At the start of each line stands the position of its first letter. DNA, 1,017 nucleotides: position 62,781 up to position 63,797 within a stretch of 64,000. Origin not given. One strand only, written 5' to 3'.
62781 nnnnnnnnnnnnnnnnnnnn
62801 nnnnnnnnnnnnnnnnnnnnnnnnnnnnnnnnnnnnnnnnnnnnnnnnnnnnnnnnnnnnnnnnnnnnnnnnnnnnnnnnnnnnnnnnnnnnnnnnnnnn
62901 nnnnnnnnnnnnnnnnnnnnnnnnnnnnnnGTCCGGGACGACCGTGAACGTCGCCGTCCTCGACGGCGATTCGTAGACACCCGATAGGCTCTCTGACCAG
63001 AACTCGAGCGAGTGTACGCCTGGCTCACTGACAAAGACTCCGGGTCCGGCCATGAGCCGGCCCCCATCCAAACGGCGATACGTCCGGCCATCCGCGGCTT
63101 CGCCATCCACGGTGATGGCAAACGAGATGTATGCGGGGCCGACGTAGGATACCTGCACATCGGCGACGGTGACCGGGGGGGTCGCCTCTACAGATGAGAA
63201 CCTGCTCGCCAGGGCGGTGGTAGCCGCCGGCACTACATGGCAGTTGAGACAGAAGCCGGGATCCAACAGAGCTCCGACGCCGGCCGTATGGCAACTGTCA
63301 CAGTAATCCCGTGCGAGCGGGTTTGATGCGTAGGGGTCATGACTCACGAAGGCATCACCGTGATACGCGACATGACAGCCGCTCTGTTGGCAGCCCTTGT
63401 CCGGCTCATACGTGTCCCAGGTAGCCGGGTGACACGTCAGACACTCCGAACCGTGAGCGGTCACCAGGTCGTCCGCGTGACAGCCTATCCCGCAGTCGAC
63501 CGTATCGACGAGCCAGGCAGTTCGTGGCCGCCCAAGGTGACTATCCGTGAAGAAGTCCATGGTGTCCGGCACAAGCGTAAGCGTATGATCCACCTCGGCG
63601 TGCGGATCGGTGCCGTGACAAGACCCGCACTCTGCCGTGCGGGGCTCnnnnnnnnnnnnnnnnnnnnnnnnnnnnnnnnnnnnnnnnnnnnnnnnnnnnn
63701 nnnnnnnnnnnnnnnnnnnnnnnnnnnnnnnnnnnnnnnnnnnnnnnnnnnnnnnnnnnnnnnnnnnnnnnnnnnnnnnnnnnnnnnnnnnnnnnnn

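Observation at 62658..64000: Cytochrome with non-canonical CX3CH and CX4CH sites fused to two Ig-like repeats, in a lower-GC gene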

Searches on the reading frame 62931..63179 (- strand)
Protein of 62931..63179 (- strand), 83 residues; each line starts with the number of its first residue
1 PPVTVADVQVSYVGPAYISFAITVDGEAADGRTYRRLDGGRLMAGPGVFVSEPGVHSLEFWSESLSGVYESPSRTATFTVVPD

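Call 12: search_protein_families(library=ncbifam, proteins=[window:62931-63179:-], max_evalue=10)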
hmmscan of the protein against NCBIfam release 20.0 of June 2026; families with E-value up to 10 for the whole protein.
seq(83 aa): 0 families

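Call 13: search_protein_families(library=pfam, proteins=[window:62931-63179:-], max_evalue=10)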
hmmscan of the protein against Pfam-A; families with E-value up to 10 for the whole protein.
seq(83 aa): 0 families

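Call 49: search_protein_families(library=ncbifam, alignment_id=A2, max_evalue=0.01)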
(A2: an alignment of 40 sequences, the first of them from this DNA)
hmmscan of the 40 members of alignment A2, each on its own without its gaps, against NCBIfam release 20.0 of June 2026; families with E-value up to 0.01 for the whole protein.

A. member 1, seq(82 aa): 0 families

B. families by the number of members that match (of 40 scanned): 2 families
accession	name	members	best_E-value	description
NF047446.1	barrel_OmpL47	38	3.1e-15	OmpL47-type beta-barrel domain-containing protein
NF047441.1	Lepto_OmpL47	1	0.0074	multi-beta-barrel domain surface protein OmpL47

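Call 50: search_protein_families(library=pfam, alignment_id=A2, max_evalue=0.01)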
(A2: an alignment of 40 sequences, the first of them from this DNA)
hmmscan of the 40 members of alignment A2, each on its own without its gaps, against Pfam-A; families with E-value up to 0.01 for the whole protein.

A. member 1, seq(82 aa): 0 families

B. families by the number of members that match (of 40 scanned): 4 families
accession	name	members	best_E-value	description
PF18998.6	Flg_new_2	5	2.3e-05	Divergent InlB B-repeat domain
PF02369.22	Big_1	1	0.0013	Bacterial Ig-like domain (group 1)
PF19077.6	Big_13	1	0.006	Bacterial Ig-like domain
PF18805.7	LRR_10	1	0.0064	Leucine-rich repeat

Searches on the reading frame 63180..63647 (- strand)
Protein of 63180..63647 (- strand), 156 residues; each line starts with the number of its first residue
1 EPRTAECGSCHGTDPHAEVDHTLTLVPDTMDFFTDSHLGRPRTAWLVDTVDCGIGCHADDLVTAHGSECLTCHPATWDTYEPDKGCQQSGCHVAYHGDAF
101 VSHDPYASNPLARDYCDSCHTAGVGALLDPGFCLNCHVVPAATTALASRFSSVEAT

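Call 59: search_protein_representatives(alignment_id=A3)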
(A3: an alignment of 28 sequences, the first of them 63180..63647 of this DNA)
Query: 28 sequences, 146 profile positions. Proteins with E-value up to 0.001 (for the whole library): 915; up to 1e-10: 335; up to 1e-30: 80. The best 150 are listed.
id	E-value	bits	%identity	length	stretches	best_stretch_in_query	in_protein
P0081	7.7e-133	454.2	-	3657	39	52-137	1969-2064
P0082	2.0e-98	342.6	-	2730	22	52-143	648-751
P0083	4.6e-81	286.3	-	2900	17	4-127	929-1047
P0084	3.2e-76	270.6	-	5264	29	4-144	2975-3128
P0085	1.4e-65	236.1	-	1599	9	5-141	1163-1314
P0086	1.8e-65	235.7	-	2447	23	48-141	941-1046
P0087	4.4e-65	234.5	-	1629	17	4-107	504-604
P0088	6.0e-60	217.8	-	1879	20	4-107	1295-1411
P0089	7.7e-60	217.4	-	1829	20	49-105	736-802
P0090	2.7e-58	212.4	-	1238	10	3-139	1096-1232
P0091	3.6e-58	212.0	-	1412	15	4-102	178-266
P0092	6.4e-58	211.2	-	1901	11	6-139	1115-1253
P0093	1.0e-56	207.3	-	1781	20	52-113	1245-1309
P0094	1.6e-55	203.5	-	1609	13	3-125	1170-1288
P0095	2.4e-55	202.9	-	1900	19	49-121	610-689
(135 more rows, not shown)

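Call 69: predict_structure(alignment_id=A4)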
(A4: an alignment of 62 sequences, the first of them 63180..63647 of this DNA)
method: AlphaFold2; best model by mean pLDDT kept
length: 156 residues; sequences in the alignment: 62
mean_pLDDT: 68.5   pTM: 0.50
mean pLDDT of the five models: 68.5, 64.3, 63.8, 55.9, 52.7
residues with pLDDT >= 90: 0; 70-90: 80; 50-70: 63; < 50: 13
segments of 3 or more residues with pLDDT < 50: 144-156
pLDDT, mean of each block of 10 residues (from residue 1): 67 76 81 60 64 80 79 68 61 68 71 70 70 77 47 46
secondary structure, 60 per line:
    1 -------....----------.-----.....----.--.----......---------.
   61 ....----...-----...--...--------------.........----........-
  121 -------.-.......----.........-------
elements in order: H8-11 E28-32 E45-50 H61-64 H99-107 H112-119 H130-136 H141-149

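Call 71: fold_search(model_id=the predicted structure, library=pdb)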
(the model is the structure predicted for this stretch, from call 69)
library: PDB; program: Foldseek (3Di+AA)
matches with E <= 10: 0; with E <= 0.001: 0
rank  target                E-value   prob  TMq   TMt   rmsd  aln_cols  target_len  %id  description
